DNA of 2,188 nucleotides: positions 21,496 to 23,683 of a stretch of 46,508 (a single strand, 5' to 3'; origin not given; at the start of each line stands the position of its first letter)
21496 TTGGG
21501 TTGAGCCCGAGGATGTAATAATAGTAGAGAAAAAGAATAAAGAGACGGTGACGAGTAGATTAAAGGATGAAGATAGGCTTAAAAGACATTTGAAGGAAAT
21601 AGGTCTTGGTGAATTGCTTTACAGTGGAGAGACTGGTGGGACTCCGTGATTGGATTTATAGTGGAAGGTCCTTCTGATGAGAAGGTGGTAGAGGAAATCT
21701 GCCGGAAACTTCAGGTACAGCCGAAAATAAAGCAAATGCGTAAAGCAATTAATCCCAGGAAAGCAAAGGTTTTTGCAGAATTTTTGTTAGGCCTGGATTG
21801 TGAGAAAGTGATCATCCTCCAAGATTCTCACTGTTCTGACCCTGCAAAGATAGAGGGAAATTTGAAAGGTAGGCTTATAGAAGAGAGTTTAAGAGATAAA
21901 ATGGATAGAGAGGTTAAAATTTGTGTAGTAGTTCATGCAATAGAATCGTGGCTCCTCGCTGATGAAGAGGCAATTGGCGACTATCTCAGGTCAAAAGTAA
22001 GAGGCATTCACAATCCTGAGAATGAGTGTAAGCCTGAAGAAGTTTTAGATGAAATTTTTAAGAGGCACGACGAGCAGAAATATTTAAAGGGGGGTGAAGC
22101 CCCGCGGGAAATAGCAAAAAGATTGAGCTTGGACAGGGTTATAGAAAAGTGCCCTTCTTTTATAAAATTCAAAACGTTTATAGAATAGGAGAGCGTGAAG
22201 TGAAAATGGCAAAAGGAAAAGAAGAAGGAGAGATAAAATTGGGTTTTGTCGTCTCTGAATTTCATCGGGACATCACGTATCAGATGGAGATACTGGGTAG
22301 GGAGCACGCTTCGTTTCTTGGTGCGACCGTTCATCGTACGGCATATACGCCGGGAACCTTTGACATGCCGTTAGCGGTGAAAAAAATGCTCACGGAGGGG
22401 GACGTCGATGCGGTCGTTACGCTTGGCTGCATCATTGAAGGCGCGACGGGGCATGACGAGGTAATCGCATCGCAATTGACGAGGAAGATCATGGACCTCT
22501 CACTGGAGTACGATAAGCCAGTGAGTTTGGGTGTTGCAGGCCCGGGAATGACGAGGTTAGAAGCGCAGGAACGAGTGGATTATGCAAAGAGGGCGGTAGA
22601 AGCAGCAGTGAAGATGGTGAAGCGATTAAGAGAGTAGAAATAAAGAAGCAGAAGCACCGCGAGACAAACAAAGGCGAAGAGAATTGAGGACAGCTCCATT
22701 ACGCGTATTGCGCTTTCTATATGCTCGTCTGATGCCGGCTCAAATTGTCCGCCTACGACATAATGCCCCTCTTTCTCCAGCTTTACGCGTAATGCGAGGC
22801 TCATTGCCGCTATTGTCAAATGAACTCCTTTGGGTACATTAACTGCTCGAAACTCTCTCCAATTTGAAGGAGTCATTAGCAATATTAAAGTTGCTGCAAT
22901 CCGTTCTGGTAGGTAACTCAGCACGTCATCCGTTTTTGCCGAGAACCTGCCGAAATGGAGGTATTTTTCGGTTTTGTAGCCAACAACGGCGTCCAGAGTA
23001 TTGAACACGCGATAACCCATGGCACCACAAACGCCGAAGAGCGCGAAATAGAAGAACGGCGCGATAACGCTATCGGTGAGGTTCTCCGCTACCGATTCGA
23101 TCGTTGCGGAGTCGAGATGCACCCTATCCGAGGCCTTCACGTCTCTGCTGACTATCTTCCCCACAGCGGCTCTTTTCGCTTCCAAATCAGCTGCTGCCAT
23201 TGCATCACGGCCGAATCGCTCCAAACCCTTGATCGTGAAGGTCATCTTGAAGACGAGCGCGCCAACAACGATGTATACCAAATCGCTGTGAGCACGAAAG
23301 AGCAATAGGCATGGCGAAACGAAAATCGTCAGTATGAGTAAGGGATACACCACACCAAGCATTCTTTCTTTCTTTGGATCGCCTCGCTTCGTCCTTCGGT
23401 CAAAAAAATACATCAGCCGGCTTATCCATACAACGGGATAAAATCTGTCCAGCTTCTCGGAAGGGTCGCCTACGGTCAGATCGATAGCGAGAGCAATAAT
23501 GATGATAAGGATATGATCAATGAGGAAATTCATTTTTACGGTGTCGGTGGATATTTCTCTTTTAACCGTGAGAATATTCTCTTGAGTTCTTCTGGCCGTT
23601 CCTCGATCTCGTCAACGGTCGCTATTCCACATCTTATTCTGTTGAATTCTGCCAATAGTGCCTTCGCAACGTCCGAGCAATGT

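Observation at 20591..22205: ABC-ATPase plus DUF4276 two-gene cassette inserted exactly between ribC and ribH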

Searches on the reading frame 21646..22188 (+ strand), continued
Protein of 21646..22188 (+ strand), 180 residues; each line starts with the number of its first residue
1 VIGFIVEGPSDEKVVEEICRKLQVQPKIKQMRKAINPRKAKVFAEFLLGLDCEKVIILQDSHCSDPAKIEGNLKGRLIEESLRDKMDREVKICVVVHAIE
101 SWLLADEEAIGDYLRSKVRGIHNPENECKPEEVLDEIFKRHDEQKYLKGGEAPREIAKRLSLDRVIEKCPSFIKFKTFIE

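Call 51: search_protein_families(library=pfam, alignment_id=A1, max_evalue=10)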
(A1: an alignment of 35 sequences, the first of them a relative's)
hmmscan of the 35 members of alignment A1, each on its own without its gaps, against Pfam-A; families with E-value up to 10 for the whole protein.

A. member 1, P0001 (180 aa): 3 families
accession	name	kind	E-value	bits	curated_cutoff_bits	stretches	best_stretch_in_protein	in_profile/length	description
PF14103.11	DUF4276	-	1.6e-15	58.3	30.2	1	6-178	1-190/192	Domain of unknown function (DUF4276)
PF11536.14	DUF3226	-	0.032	14.5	27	1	5-29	5-32/208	Protein of unknown function (DUF3226)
PF25342.1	GT_PLOD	-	0.032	13.8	27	1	68-150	49-134/246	PLOD GT domain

B. families by the number of members that match (of 35 scanned): 21 families
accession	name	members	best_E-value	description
PF14103.11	DUF4276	35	1.9e-20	Domain of unknown function (DUF4276)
PF11536.14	DUF3226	21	0.001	Protein of unknown function (DUF3226)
PF01751.28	Toprim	3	0.029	Toprim domain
PF11433.13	DUF3198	2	0.017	Protein of unknown function (DUF3198)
PF25342.1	GT_PLOD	2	0.032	PLOD GT domain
PF08281.18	Sigma70_r4_2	2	0.11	Sigma-70, region 4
PF23298.1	FZ_RECK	1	0.0016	RECK, frizzled-like domain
PF13693.12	HTH_35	1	0.0088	Winged helix-turn-helix DNA-binding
PF20594.3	DUF6794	1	0.012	Domain of unknown function (DUF6794)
PF22760.1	Gp38_E217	1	0.1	Baseplate component gp38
PF04471.18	Mrr_cat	1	0.11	Restriction endonuclease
PF05596.16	Taeniidae_ag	1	0.11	Taeniidae antigen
PF17811.6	JHD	1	0.11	Jumonji helical domain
PF20469.4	OLD-like_TOPRIM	1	0.11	Overcoming lysogenization defect protein-like, TOPRIM domain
PF17783.7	CvfB_WH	1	0.13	CvfB-like winged helix domain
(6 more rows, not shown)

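Call 57: search_dna_similar(query=window:21646-22188:+, collection=phages, mode=protein, max_evalue=0.01, max_rows=15)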
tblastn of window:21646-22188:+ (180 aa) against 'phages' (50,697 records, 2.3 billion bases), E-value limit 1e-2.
No match.

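Call 64: search_protein_representatives(alignment_id=A1)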
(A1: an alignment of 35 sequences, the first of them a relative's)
Query: 35 sequences, 175 profile positions. Proteins with E-value up to 0.001 (for the whole library): 3141; up to 1e-10: 692; up to 1e-30: 33. The best 150 are listed.
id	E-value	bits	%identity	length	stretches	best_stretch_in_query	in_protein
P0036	2.5e-65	235.8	-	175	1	2-174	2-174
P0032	6.4e-65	234.5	-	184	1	2-173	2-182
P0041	1.1e-64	233.7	-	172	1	1-173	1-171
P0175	1.2e-63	230.3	-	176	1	1-174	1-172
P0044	2.3e-61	222.9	-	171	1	1-172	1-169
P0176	2.8e-47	177.0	-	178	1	2-173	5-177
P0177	1.7e-46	174.5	-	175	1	3-174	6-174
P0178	5.7e-46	172.8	-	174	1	1-172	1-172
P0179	7.7e-44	165.8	-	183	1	1-173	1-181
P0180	7.3e-43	162.7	-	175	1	2-174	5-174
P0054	3.9e-42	160.3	-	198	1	1-174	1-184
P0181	4.9e-41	156.7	-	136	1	2-139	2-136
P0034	1.7e-40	154.9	-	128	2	2-78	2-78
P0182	8.3e-40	152.7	-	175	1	2-174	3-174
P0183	2.0e-39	151.5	-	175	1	1-173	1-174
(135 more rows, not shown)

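Call 66: fold_search(model_id=the predicted structure, library=viral)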
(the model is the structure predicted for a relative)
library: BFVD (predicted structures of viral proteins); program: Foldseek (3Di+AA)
matches with E <= 10: 925; with E <= 0.001: 2
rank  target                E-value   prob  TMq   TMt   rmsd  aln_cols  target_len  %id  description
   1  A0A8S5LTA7            6.2e-05  1.00  0.53  0.46   6.3       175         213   13  RloB-like protein [Myoviridae sp. ct25F5]
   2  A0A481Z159            7.4e-04  0.80  0.27  0.26  16.7       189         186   13  Uncharacterized protein [Mimivirus LCMiAC01]
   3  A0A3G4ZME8            2.8e-02  0.84  0.30  0.08   5.8       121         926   16  DNA topoisomerase [Terrestrivirus sp.]
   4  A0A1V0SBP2            2.8e-02  0.60  0.39  0.16   9.5       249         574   13  Uncharacterized protein [Catovirus CTV1]
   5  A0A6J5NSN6            3.8e-02  0.51  0.33  0.11  14.4       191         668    9  Lysozyme [uncultured Caudovirales phage]
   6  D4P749                4.3e-02  0.28  0.22  0.28   7.4       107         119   15  (no name in the UniProt tables at hand)
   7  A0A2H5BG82            5.1e-02  0.33  0.30  0.11  11.8       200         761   10  (no name in the UniProt tables at hand)
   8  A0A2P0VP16            5.1e-02  0.23  0.25  0.07  13.6       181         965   12  TIR/WD40 domain-containing protein [Tetraselmis virus 1]
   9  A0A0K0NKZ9            6.2e-02  0.25  0.28  0.09  14.1       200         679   14  Putative von Willebrand factor protein [Gordonia phage GMA3]
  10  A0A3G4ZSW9            7.5e-02  0.15  0.28  0.12  13.7       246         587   12  Uncharacterized protein [Edafosvirus sp.]
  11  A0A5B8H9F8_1          7.9e-02  0.20  0.23  0.06  11.8       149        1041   13  (+)RNA virus helicase C-terminal domain-containing protein [Rhizoctonia solani putative virus 2]
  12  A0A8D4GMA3            8.5e-02  0.60  0.25  0.18   5.0        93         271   15  (no name in the UniProt tables at hand)
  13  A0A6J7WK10            9.0e-02  0.28  0.25  0.26   7.1       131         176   13  Uncharacterized protein [uncultured Caudovirales phage]
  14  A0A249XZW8            9.6e-02  0.30  0.25  0.27   8.0       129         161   12  (no name in the UniProt tables at hand)
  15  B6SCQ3                9.6e-02  0.18  0.26  0.22  15.2       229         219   10  Pp1ab (Fragment) [Yellow head virus]
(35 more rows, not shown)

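Call 68: search_solved_structures(query=A4, max_evalue=10, show_alignments=3)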
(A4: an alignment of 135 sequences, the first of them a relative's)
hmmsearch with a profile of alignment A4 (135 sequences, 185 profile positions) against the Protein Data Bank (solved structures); distinct sequences matched with E-value up to 10: 19.
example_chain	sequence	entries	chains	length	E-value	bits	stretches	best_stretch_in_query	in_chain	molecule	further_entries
2l69_A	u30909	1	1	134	0.00066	22.7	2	13-81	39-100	Rossmann 2x3 fold protein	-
2lrh_A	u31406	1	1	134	0.0037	20.3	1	10-84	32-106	De novo designed protein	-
2lci_A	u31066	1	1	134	0.0037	20.3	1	43-84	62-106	Protein OR36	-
2l82_A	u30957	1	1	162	0.0043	20.1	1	7-81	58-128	DESIGNED PROTEIN OR32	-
2lr0_A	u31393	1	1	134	0.0089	19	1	9-84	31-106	P-loop ntpase fold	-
4zv6_B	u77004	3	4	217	0.016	18.2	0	39-81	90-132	Octarellin V.1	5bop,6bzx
7sh3_A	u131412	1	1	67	0.034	17.1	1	100-140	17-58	Synthetic VirB8 Miniprotein Binder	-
4j29_A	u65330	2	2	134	0.05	16.6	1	11-81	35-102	Engineered Protein OR258 | DE NOVO DESIGNED PROTEIN OR258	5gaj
7l6w_A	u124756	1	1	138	0.054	16.5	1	6-80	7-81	Myeloid differentiation primary response protein MyD88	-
4dom_A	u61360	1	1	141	0.057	16.4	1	6-80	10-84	Myeloid differentiation primary response protein MyD88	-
8w8m_D2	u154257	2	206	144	0.061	16.3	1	6-80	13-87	Myeloid differentiation primary response protein MyD88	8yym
4eo7_A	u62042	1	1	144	0.061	16.3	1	6-80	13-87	Myeloid differentiation primary response protein MyD88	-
2z5v_A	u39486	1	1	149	0.067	16.2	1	6-80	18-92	Myeloid differentiation primary response protein MyD88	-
7beq_A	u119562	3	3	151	0.069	16.1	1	6-80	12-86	Myeloid differentiation primary response protein MyD88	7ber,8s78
2js7_A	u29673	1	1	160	0.08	15.9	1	6-79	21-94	Myeloid differentiation primary response protein MyD88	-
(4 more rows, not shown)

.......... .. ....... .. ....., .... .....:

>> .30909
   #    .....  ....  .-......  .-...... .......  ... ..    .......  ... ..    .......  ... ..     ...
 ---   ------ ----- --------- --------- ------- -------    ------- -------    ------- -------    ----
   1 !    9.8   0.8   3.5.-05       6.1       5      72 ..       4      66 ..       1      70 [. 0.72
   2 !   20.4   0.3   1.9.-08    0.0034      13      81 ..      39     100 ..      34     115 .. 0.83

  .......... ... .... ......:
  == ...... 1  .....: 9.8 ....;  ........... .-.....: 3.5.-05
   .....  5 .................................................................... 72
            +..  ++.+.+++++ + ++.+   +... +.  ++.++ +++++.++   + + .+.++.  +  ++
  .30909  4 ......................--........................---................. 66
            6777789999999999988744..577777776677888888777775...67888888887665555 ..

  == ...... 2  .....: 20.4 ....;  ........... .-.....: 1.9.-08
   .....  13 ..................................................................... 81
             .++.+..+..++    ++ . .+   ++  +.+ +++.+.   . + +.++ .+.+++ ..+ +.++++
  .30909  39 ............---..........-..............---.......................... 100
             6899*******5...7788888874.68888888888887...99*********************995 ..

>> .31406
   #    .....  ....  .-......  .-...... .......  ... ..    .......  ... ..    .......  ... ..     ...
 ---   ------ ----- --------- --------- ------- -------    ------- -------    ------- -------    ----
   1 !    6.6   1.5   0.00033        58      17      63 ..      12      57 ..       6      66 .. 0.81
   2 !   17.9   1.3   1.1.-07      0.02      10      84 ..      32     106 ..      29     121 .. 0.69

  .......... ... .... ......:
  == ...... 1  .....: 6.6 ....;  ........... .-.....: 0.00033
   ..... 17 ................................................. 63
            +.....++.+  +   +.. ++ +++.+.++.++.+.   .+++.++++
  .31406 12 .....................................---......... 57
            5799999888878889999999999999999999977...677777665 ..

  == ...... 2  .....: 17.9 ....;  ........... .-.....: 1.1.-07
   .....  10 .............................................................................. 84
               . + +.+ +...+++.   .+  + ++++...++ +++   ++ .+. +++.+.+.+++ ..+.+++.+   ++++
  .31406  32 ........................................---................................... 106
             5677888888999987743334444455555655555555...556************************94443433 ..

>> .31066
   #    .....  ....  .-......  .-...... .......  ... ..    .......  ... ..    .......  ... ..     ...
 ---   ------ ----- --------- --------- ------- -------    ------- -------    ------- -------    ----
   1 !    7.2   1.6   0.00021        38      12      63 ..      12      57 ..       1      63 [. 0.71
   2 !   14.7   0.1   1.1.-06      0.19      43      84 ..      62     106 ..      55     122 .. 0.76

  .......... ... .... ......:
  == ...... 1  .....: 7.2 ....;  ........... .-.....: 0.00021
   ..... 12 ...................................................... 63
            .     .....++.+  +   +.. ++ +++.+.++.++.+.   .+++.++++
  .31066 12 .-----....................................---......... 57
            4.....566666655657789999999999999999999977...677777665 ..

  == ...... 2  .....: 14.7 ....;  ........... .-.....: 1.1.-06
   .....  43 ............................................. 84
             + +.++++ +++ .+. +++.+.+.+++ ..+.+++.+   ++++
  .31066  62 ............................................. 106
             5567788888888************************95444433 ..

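Call 80: search_protein_families(library=pfam, proteins=[L091:82-1164:-, L091:1092-1523:-], max_evalue=0.001)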
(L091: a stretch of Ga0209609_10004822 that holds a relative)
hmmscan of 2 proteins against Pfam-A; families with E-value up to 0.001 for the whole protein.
L091:82-1164:- (360 aa): 2 families
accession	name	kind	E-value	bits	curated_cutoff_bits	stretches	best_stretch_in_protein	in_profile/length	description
PF00665.32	rve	-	2.2e-11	44.4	32.6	1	217-295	23-102/102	Integrase core domain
PF13683.12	rve_3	-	3.4e-09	36.8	26.5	1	284-347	2-67/67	Integrase core domain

L091:1092-1523:- (143 aa): 6 families
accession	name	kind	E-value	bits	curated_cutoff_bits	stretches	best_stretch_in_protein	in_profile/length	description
PF13565.12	HTH_32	-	6.8e-16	59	33.7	1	39-115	1-73/73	Homeodomain-like domain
PF13551.12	HTH_29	-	3.4e-09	37.1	28.1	1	19-75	8-64/64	Winged helix-turn helix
PF13518.12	HTH_28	-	7e-09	36.1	25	1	19-59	8-47/52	Helix-turn-helix domain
PF13384.12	HTH_23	-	5.3e-07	29.7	24.6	1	11-56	5-50/50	Homeodomain-like domain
PF13011.12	LZ_Tnp_IS481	-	6.2e-05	23.7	22.2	1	25-78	27-80/85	leucine-zipper of insertion element IS481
PF01527.26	HTH_Tnp_1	-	8.4e-05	23.2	24.1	1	16-55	16-56/75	Transposase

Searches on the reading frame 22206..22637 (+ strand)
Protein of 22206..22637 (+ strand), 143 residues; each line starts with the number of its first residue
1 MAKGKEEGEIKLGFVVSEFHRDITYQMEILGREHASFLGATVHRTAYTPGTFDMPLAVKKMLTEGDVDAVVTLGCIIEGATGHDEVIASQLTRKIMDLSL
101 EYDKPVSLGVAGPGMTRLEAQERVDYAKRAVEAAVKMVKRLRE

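Call 4: search_protein_families(library=pfam, proteins=[window:22206-22637:+], max_evalue=0.01)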
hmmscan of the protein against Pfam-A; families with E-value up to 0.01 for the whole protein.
window:22206-22637:+ (143 aa): 1 family
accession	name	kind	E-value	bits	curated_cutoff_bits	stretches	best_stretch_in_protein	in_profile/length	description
PF00885.24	DMRL_synthase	-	2.2e-34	118.8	26.7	1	10-141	2-138/139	6,7-dimethyl-8-ribityllumazine synthase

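Call 6: search_protein_families(library=ncbifam, proteins=[window:22206-22637:+], max_evalue=0.01)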
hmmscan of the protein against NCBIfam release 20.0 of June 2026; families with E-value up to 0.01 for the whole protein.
window:22206-22637:+ (143 aa): 4 families
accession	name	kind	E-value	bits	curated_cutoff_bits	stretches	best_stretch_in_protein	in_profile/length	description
TIGR00114.1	lumazine-synth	equivalog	1.1e-43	148.6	84.6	1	10-142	1-136/138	6,7-dimethyl-8-ribityllumazine synthase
NF000814.0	PRK00061.2-2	equivalog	8.1e-16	58.2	174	1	6-138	14-152/160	6,7-dimethyl-8-ribityllumazine synthase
NF009084.0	PRK12419.1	equivalog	9.3e-09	35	160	1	7-117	11-123/166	6,7-dimethyl-8-ribityllumazine synthase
TIGR01506.1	ribC_arch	equivalog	0.00017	21.5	100.55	1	47-92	35-78/151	riboflavin synthase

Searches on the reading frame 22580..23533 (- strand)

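Call 4: search_protein_families(library=pfam, proteins=[window:22580-23533:-], max_evalue=0.01)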
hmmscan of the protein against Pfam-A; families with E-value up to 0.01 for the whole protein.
window:22580-23533:- (317 aa): 1 family
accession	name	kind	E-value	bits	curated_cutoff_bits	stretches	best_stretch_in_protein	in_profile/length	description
PF03186.18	CobD_Cbib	-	1.6e-67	228.2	34.4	1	11-279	1-282/282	CobD/Cbib protein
